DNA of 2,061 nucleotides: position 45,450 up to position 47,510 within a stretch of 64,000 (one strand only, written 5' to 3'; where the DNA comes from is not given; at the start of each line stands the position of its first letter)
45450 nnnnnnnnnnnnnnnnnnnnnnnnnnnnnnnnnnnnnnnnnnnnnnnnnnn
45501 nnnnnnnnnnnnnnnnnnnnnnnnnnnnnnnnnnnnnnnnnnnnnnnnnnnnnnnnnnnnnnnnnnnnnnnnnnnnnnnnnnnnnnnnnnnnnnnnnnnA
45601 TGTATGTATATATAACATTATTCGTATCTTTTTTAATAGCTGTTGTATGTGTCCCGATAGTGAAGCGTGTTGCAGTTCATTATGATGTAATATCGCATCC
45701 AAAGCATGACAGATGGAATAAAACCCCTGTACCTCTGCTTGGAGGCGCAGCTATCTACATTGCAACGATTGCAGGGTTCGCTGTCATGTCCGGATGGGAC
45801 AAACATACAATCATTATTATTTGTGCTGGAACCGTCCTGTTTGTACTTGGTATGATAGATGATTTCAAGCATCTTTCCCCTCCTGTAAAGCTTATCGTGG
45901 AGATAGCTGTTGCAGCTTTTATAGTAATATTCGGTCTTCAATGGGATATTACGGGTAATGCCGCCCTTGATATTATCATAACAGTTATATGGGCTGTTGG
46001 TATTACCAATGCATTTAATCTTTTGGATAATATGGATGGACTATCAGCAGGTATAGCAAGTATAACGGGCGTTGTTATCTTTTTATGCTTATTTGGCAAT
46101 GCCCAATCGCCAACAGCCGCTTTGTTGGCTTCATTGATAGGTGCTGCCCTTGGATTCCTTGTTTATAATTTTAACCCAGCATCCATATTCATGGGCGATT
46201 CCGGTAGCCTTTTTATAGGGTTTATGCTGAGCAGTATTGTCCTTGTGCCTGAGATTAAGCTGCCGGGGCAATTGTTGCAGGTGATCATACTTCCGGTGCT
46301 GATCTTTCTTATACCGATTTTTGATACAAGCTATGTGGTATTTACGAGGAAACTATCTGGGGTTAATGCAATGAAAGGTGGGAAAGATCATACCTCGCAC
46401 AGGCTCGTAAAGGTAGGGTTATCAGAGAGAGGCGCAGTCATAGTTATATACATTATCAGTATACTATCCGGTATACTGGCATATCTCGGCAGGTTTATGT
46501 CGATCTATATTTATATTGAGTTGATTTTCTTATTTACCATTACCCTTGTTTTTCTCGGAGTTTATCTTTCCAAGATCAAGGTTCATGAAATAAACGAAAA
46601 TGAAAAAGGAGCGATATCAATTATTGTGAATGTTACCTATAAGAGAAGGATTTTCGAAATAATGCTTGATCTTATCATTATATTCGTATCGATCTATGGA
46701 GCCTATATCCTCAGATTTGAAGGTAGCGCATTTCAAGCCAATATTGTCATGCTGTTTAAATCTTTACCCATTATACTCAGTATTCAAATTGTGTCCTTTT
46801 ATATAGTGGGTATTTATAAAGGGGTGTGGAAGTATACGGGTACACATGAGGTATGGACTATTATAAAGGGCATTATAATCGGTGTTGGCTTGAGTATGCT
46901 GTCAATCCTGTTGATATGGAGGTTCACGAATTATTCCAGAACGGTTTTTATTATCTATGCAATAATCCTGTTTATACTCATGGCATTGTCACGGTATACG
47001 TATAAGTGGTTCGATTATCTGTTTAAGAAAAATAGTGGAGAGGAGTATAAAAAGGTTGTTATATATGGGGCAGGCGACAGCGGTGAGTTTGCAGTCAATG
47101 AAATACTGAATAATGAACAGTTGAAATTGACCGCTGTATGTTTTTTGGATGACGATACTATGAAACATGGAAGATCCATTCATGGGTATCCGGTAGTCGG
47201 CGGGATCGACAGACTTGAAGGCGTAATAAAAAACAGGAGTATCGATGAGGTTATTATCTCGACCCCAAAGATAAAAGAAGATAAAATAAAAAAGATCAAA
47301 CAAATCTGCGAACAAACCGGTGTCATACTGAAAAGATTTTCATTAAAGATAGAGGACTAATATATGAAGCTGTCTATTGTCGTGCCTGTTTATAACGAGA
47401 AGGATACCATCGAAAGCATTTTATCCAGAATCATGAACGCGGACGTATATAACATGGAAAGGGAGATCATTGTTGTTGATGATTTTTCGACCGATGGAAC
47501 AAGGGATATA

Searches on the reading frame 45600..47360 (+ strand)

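Call 3: search_protein_families(library=pfam, proteins=[window:45600-47360:+], max_evalue=0.01)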
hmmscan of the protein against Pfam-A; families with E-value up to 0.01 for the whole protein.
window:45600-47360:+ (586 aa): 3 families
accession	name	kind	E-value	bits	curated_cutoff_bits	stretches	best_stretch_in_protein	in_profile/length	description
PF00953.26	Glycos_transf_4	-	2.6e-32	112.5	27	1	71-215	2-157/160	Glycosyl transferase family 4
PF13727.12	CoA_binding_3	-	5.5e-21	75.8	25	1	403-575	3-169/175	CoA-binding domain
PF17836.7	PglD_N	-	0.00064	20.7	23.4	1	485-544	1-55/78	PglD N-terminal domain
